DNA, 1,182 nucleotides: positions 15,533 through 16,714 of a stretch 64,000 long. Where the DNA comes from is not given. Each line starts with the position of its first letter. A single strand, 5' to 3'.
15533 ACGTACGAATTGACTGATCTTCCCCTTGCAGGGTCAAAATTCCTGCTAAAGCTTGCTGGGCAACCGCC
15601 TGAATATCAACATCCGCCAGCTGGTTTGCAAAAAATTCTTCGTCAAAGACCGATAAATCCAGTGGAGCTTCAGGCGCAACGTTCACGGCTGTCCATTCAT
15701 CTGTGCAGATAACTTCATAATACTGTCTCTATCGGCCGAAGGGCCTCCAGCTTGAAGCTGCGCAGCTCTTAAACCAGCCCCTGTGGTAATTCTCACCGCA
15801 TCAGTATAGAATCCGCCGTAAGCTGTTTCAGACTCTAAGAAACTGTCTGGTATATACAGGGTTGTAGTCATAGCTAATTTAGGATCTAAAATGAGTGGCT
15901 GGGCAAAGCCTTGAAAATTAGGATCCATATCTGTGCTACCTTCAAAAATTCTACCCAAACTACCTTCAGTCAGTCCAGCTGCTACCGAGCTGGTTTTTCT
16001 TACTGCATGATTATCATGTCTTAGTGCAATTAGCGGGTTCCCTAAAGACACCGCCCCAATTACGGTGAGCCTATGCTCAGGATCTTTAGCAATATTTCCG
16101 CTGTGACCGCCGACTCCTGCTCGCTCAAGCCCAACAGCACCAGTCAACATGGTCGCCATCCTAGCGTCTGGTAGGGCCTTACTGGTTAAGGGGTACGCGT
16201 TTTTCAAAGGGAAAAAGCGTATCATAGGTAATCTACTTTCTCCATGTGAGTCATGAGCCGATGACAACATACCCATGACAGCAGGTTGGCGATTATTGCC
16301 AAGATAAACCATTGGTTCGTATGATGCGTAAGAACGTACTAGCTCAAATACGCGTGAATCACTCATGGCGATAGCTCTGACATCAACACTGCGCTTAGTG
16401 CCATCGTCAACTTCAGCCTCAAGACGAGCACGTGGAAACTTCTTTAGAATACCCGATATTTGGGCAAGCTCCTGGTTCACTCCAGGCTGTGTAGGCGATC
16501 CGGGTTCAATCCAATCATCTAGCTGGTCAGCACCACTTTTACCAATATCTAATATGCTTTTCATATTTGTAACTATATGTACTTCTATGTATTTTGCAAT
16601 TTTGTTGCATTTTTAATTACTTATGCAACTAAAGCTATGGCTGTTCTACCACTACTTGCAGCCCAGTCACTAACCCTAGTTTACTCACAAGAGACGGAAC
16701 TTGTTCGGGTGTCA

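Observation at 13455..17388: Fur-family regulator with a novel palindromic operator pair controlling three uncharacterised proteins and a two-component permease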

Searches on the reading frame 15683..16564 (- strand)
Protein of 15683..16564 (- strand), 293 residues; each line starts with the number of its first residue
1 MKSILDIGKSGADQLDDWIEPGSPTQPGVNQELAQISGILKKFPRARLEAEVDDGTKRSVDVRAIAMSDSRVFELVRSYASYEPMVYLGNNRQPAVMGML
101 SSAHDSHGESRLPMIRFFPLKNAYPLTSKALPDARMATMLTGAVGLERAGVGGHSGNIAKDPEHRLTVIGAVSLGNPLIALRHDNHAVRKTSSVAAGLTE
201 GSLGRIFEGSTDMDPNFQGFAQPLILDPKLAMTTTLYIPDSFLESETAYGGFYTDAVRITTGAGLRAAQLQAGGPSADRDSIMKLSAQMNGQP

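Call 3: search_protein_families(library=pfam, proteins=[window:15683-16564:-], max_evalue=0.1)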
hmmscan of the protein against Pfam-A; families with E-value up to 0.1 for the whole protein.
window:15683-16564:- (293 aa): 0 families

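Call 4: search_protein_families(library=ncbifam, proteins=[window:15683-16564:-], max_evalue=0.1)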
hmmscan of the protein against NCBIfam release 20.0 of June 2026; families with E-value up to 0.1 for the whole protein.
window:15683-16564:- (293 aa): 0 families

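Call 6: find_homologous_proteins(query=window:15683-16564:-)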
Query window:15683-16564:- (293 aa): 8 proteins with E <= 0.001 among 3686 candidates.
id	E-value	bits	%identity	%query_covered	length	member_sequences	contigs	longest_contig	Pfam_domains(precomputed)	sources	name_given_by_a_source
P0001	5.1e-189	645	100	100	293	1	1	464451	-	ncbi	-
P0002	8.8e-62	227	44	91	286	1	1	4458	-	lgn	-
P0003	1.8e-61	226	46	91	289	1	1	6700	-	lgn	-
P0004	2.0e-58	216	45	91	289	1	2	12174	-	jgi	jgi:hypothetical protein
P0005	1.1e-55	207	43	93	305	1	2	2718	-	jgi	jgi:hypothetical protein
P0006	2.1e-54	203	42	98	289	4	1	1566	-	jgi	jgi:hypothetical protein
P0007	1.3e-52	197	43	99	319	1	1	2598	-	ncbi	-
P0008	3.0e-50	189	40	91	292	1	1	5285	-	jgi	jgi:hypothetical protein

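Call 7: find_encoding_contigs(protein=P0001, flank=10000, max_places=3)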
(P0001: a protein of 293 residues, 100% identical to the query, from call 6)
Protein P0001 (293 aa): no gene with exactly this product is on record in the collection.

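Call 8: find_encoding_contigs(protein=P0004, flank=10000, max_places=3)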
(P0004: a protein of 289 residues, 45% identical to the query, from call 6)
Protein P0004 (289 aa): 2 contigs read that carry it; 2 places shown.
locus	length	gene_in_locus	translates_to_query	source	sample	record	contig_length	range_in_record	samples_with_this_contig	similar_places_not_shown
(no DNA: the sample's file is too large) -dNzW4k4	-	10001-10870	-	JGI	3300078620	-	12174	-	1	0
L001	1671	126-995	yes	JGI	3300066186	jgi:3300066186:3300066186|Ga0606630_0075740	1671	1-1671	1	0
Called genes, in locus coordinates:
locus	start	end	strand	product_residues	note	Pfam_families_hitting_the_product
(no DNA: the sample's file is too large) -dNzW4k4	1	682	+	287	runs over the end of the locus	?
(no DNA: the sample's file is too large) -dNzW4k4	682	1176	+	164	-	PF02661:Fic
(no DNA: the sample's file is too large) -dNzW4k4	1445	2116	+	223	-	PF00072:Response_reg, PF00486:Trans_reg_C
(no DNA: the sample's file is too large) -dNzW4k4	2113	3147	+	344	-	PF00512:HisKA, PF14501:HATPase_c_5 (faint), PF02518:HATPase_c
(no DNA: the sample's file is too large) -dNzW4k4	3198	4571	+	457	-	PF12704:MacB_PCD, PF02687:FtsX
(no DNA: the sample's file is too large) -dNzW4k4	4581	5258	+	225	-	PF02463:SMC_N (faint), PF00005:ABC_tran, PF13304:AAA_21 (faint)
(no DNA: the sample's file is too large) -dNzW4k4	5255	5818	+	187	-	-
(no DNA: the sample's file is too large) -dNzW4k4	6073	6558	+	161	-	PF05025:RbsD_FucU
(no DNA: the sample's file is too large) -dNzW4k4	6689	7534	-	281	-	-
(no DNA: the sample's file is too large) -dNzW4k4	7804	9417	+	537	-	-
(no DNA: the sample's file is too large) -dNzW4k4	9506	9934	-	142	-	PF01475:FUR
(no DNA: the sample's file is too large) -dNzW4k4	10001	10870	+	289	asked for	-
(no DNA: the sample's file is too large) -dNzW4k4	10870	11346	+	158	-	-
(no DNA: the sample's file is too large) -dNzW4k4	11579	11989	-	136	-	?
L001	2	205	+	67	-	?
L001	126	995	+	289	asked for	-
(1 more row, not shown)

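Call 9: find_encoding_contigs(protein=P0003, flank=10000, max_places=3)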
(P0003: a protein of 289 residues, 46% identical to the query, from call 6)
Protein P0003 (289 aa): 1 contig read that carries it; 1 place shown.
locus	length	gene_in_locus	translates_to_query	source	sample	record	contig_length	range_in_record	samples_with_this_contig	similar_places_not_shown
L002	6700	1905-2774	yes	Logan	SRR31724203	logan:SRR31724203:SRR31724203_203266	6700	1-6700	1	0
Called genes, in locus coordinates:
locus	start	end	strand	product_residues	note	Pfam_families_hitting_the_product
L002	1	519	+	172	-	?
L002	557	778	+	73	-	-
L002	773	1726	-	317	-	-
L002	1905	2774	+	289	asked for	-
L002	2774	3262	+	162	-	-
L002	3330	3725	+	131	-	PF13473:Cupredoxin_1 (weak)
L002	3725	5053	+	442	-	-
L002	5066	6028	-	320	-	-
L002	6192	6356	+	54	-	-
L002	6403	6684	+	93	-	-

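Call 11: find_encoding_contigs(protein=P0002, flank=10000, max_places=3)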
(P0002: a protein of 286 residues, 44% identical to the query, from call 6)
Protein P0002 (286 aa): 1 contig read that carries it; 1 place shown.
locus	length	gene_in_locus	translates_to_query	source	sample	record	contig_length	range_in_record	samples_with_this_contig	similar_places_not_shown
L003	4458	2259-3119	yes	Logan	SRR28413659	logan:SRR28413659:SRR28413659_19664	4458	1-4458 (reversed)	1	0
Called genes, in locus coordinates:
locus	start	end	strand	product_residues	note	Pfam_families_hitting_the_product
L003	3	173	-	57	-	?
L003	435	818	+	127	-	PF06262:Zincin_1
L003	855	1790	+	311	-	-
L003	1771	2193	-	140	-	PF01475:FUR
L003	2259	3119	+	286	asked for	-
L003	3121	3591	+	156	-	-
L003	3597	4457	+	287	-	?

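Call 12: find_encoding_contigs(protein=P0008, flank=10000, max_places=3)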
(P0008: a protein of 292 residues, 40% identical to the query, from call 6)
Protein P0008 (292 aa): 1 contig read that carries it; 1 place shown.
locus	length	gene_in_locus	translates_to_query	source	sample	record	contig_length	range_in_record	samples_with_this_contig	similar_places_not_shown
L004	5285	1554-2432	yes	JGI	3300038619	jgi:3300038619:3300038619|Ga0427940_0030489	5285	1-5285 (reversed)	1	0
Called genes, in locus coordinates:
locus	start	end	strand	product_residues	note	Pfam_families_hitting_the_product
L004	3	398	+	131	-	?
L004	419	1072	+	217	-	PF25063:ARM_TT21_C (faint), PF13428:TPR_14 (faint), PF00515:TPR_1 (weak), PF12895:ANAPC3 (weak), PF13424:TPR_12 (weak), PF00515:TPR_1 (weak), PF07719:TPR_2 (weak), PF13181:TPR_8 (weak), +9 more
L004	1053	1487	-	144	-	PF01475:FUR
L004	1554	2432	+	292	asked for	-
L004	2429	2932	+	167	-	-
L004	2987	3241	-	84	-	-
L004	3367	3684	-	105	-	PF03819:MazG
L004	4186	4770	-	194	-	PF13207:AAA_17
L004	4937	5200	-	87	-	-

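Call 18: find_related_loci(query=A1, collection=genome_contigs, flank=6000)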
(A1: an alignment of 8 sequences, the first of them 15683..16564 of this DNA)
Query A1 (293 aa) in genome_contigs; peptide patterns used: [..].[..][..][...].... (x = any residue, [..] = any of these).
104 stretches matched a pattern; 1 encode a relative of the query (tblastn E <= 1e-3); 1 distinct loci.
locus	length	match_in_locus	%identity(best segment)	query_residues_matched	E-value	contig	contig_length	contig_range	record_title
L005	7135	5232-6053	44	1-273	9e-66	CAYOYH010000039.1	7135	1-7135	MAG TPA_asm: uncultured Candidatus Saccharibacteria bacterium isolate binchicken_co53_87 genome assembly, contig: NODE_7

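Call 29: search_protein_families(library=pfam, proteins=[L003:3597-4457:+, L002:3330-3725:+, L002:3725-5053:+, L002:773-1726:-, L002:5066-6028:-, L004:2987-3241:-], max_evalue=0.01)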
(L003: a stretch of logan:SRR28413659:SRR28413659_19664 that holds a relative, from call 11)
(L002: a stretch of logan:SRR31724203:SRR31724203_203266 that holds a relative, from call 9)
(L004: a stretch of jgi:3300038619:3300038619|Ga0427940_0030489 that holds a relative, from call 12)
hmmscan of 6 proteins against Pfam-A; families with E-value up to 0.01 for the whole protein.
L003:3597-4457:+ (287 aa): 3 families
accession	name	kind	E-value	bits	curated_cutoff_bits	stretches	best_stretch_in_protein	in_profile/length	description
PF02535.28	Zip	-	5.6e-35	121.5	35.1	2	106-243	180-321/323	ZIP Zinc transporter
PF13567.11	DUF4131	-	0.0078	16.4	31.6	0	42-113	12-73/165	Domain of unknown function (DUF4131)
PF02687.27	FtsX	-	0.0084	16.6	25.5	0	124-245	3-107/120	FtsX-like permease C-terminal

L002:3330-3725:+ (131 aa): 1 family
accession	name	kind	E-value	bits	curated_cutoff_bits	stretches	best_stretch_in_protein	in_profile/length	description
PF13473.12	Cupredoxin_1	-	1.5e-06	28.6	27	1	23-113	4-90/104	Cupredoxin-like domain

L002:3725-5053:+ (442 aa): 0 families

L002:773-1726:- (317 aa): 0 families

L002:5066-6028:- (320 aa): 0 families

L004:2987-3241:- (84 aa): 0 families

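Call 30: search_protein_representatives(alignment_id=A1)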
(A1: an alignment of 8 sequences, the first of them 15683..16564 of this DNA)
Query: 8 sequences, 290 profile positions. Proteins with E-value up to 0.001 (for the whole library): 33; up to 1e-10: 29; up to 1e-30: 25. The best 33 are listed.
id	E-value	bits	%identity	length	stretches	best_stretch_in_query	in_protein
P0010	5.2e-120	416.3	-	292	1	1-289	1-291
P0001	6.7e-120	416.0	-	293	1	1-289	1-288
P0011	1.7e-118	411.3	-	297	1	1-289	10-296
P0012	1.2e-105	369.2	-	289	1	1-288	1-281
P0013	1.6e-97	342.5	-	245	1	50-287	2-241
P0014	4.0e-96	337.9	-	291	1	1-286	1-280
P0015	8.4e-92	323.7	-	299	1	1-288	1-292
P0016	2.1e-90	319.1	-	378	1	3-288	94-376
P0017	3.7e-90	318.3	-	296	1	1-288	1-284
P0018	1.4e-88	313.1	-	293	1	1-289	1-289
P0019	1.1e-86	306.9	-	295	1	1-289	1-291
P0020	1.4e-82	293.4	-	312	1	1-287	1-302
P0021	2.4e-82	292.7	-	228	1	63-289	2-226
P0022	6.0e-82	291.4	-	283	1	1-275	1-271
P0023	3.5e-78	279.0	-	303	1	1-288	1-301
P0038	4.2e-09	52.3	-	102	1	155-211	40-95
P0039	6.8e-08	48.3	-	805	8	195-243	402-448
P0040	1.7e-04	37.2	-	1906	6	154-200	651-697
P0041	8.9e-04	34.8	-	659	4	200-260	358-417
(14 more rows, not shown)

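Call 38: predict_structure(alignment_id=A3)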
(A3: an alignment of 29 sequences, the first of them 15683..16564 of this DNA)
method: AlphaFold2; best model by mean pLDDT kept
length: 293 residues; sequences in the alignment: 29
mean_pLDDT: 92.9   pTM: 0.92
mean pLDDT of the five models: 92.9, 92.3, 91.8, 91.6, 91.4
residues with pLDDT >= 90: 244; 70-90: 34; 50-70: 15; < 50: 0
segments of 3 or more residues with pLDDT < 50: none
pLDDT, mean of each block of 10 residues (from residue 1): 93 80 65 96 98 97 97 97 97 95 95 97 97 98 95 87 95 96 96 97 92 89 95 97 96 94 94 84 91 69
secondary structure, 60 per line:
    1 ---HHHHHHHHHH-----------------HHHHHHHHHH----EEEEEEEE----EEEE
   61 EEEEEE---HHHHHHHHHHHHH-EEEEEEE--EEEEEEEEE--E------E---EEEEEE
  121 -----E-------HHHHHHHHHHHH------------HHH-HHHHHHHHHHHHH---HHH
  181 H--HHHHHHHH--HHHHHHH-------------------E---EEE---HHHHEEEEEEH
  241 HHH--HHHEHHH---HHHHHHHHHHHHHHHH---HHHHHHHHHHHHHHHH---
elements in order: H4-13 H31-40 E45-52 E57-66 H70-82 E84-90 E93-101 E115-120 H134-145 H162-174 H178-181 H184-191 H194-200 E224-226 H230-233 E234-239 H240-243 H256-271 H275-290

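Call 63: search_solved_structures(query=A3, max_evalue=10)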
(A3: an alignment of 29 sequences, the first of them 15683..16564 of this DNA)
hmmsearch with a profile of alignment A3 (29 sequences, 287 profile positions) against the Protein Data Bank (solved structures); distinct sequences matched with E-value up to 10: 0.

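Call 65: fold_search(model_id=the predicted structure, library=pdb)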
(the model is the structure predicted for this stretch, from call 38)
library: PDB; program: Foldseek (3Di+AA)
matches with E <= 10: 258; with E <= 0.001: 0
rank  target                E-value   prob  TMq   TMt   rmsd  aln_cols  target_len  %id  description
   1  3cf6_E                9.9e-01  0.06  0.08  0.05  19.9        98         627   11  Structure of Epac2 in complex with cyclic-AMP and Rap (released 2008-07-29)
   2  4mgz_E                1.0e+00  0.01  0.10  0.06  24.4       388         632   10  Selective activation of Epac1 and Epac2 (released 2014-09-03)
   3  2i02_A                1.1e+00  0.08  0.10  0.17  15.4        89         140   16  CRYSTAL STRUCTURE OF a pyridoxamine 5'-phosphate oxidase-like family protein (NPUN_R6570) FROM NOSTOC PUNCTIFORME PCC  (released 2006-08-29)
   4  4mgk_E                1.2e+00  0.03  0.07  0.04  20.0       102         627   13  Selective activation of Epac1 and Epac2 (released 2014-09-03)
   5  1b3b_A                1.2e+00  0.08  0.08  0.06  15.0        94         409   13  THERMOTOGA MARITIMA GLUTAMATE DEHYDROGENASE MUTANT N97D, G376K (released 1999-12-08)
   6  1b26_A                1.5e+00  0.07  0.08  0.06  14.2        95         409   12  GLUTAMATE DEHYDROGENASE (released 1999-12-03)
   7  7oat_A                1.6e+00  0.04  0.09  0.12  15.6       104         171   19  Structural basis for targeted p97 remodelling by ASPL as prerequisite for p97 trimethylation by METTL21D (released 2022-08-03)
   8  1rfe                  1.6e+00  0.03  0.10  0.15  18.0       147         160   10  Crystal structure of conserved hypothetical protein Rv2991 from Mycobacterium tuberculosis (released 2004-12-28)
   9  8xcr                  1.8e+00  0.09  0.08  0.06  12.4        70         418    7  Cryo-EM structure of Glutamate dehydrogenase from Thermococcus profundus in complex with NADP and GLU in the initial sta (released 2023-12-27)
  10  8i83_D                2.0e+00  0.08  0.07  0.07  13.8        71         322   14  Crystal Structure of phosphinothricin dehydrogenase (released 2024-02-14)
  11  4lox_A                2.1e+00  0.09  0.13  0.13   7.3        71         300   11  Crystal structure of the I-SmaMI LAGLIDADG homing endonuclease bound to cleaved DNA (released 2014-09-24)
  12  4bht_D                2.1e+00  0.01  0.13  0.10  21.9       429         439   10  Structural Determinants of Cofactor Specificity and Domain Flexibility in Bacterial Glutamate Dehydrogenases (released 2013-06-19)
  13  4f7z                  2.1e+00  0.01  0.11  0.05  23.4       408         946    9  Conformational dynamics of exchange protein directly activated by cAMP (released 2012-10-03)
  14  2tmg_A                2.2e+00  0.10  0.07  0.06  12.6        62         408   11  THERMOTOGA MARITIMA GLUTAMATE DEHYDROGENASE MUTANT S128R, T158E, N117R, S160E (released 1999-12-08)
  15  3qae                  2.3e+00  0.01  0.11  0.10  21.2       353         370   10  3-hydroxy-3-methylglutaryl-coenzyme A reductase of Streptococcus pneumoniae (released 2011-01-26)
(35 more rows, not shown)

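Call 74: search_protein_families(library=pfam, proteins=[window:15683-16564:-], max_evalue=10)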
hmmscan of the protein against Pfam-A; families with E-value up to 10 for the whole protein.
window:15683-16564:- (293 aa): 0 families

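Call 79: search_protein_families(library=padloc, proteins=[window:15683-16564:-], max_evalue=1)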
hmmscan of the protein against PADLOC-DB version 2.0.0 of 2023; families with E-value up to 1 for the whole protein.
window:15683-16564:- (293 aa): 0 families

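Call 80: search_protein_families(library=phrogs, proteins=[window:15683-16564:-], max_evalue=1)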
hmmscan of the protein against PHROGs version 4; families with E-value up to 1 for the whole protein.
window:15683-16564:- (293 aa): 1 family
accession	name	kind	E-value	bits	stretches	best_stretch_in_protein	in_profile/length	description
phrog_7465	-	unknown function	0.21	12.7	1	50-75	28-53/62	-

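Call 81: search_protein_families(library=pfam, proteins=[P0038, P0039, P0040, P0041], max_evalue=0.001)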
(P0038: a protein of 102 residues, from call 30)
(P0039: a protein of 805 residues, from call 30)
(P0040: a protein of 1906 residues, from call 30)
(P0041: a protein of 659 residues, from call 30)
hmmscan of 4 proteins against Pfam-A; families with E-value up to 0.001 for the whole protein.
P0038 (102 aa): 0 families

P0039 (805 aa): 14 families
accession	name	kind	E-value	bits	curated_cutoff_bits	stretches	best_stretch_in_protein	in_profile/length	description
PF13374.12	TPR_10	-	1.4e-58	193.8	27.5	6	540-578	1-39/42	Tetratricopeptide repeat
PF13424.12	TPR_12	-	3.5e-48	162.1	30.1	7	539-619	1-77/77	Tetratricopeptide repeat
PF00515.34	TPR_1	-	4.3e-42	140.7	27.8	6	311-342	1-32/34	Tetratricopeptide repeat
PF07719.23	TPR_2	-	9.2e-37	122.6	27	0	543-571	3-31/34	Tetratricopeptide repeat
PF13181.12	TPR_8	-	4.7e-29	98.5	25.7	0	313-343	3-33/34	Tetratricopeptide repeat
PF17874.7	TPR_MalT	-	1e-26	94.5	45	4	187-346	7-157/336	MalT-like TPR region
PF24885.1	TPR_NPHP3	-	2.9e-22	79.7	100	4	303-439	91-219/239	Nephrocystin-3 TPR domain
PF13176.12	TPR_7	-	7.9e-15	54.1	27.9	0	451-482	1-32/36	Tetratricopeptide repeat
PF13428.12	TPR_14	-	5e-10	39.5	23.5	0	187-212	6-31/44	Tetratricopeptide repeat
PF13432.12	TPR_16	-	1.9e-09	38.2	32.7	0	189-248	4-60/65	Tetratricopeptide repeat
PF09976.15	TPR_21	-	9e-06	26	25.5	0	284-345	125-180/193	Tetratricopeptide repeat-like domain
PF14559.12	TPR_19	-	3.8e-05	24.3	25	0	194-249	3-55/68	Tetratricopeptide repeat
PF23914.1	TPR_CcmH_CycH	-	0.00013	22.3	42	0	455-494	56-91/158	Cytochrome c-type biogenesis protein H TPR domain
PF15059.11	Speriolin_C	-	0.00073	20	27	0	213-278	76-141/148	Speriolin C-terminus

P0040 (1906 aa): 3 families
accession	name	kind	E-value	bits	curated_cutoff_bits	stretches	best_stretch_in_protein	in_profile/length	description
PF24514.1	SpaA_4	-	3.7e-10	41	27.3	1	405-500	1-106/107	Prealbumin-like fold domain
PF13657.11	Couple_hipA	-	1.2e-08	35.8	22.5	0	856-895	16-56/99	HipA N-terminal domain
PF00092.34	VWA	-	0.00041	21.1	23.8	1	197-351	1-143/174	von Willebrand factor type A domain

P0041 (659 aa): 15 families
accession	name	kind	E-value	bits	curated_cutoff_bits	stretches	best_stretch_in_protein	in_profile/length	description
PF13424.12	TPR_12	-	9.1e-55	183.2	30.1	6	446-525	1-76/77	Tetratricopeptide repeat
PF13374.12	TPR_10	-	1.8e-54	180.7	27.5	7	494-529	2-37/42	Tetratricopeptide repeat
PF00515.34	TPR_1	-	5.5e-48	159.4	27.8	8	542-569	3-30/34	Tetratricopeptide repeat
PF07719.23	TPR_2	-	2.1e-38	127.7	27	1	543-569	4-30/34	Tetratricopeptide repeat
PF13181.12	TPR_8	-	2.9e-32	108.5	25.7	0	312-341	3-32/34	Tetratricopeptide repeat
PF13176.12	TPR_7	-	1.1e-26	91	27.9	0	591-615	4-28/36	Tetratricopeptide repeat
PF24885.1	TPR_NPHP3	-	9.4e-24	84.5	100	4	273-396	102-223/239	Nephrocystin-3 TPR domain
PF13414.12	TPR_11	-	2.5e-22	78.7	26.8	0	547-570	1-24/42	TPR repeat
PF13432.12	TPR_16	-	4e-18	66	32.7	1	500-567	3-57/65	Tetratricopeptide repeat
PF13428.12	TPR_14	-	6.1e-10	39.2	23.5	0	280-307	8-35/44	Tetratricopeptide repeat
PF17874.7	TPR_MalT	-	1.3e-09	38.2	45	0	449-573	41-155/336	MalT-like TPR region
PF13371.12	TPR_9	-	1.9e-08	34.6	35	0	285-341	7-60/73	Tetratricopeptide repeat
PF22210.2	VP17_central_barrel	-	2.7e-05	24.5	27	0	603-632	9-38/82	Large MCP VP17 central beta-barrel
PF13431.12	TPR_17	-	0.00011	22.6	24.4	0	262-293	2-33/34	Tetratricopeptide repeat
PF10602.15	RPN7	-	0.00018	21.7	29.6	0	383-429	17-63/174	26S proteasome subunit RPN7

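Call 82: list_cluster_members(proteins=[P0001, P0071, P0009, P0007, P0068, P0074, P0069])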
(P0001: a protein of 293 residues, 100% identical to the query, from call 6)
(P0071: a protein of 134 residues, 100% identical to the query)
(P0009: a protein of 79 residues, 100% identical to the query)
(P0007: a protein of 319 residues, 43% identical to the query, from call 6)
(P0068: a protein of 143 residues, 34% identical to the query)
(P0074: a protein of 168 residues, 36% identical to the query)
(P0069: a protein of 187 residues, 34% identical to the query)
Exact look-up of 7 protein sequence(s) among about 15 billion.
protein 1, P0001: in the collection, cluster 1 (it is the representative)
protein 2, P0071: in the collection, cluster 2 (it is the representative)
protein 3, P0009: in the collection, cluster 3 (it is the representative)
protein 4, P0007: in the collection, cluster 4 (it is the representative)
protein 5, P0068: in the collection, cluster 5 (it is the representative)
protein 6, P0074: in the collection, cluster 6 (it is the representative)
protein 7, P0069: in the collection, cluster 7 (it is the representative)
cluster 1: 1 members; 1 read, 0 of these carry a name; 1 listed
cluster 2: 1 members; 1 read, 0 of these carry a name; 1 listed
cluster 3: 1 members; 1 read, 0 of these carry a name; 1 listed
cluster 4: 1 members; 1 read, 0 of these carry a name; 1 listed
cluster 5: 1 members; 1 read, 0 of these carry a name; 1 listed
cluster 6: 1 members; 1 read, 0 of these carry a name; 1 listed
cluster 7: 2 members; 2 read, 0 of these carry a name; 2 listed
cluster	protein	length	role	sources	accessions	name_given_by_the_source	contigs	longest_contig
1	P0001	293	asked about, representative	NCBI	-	-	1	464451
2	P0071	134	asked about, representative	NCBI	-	-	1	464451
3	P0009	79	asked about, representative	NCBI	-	-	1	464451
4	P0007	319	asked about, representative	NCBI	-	-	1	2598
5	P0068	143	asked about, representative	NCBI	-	-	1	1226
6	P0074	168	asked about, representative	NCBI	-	-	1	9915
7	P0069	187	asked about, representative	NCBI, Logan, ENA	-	-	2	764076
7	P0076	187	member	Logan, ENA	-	-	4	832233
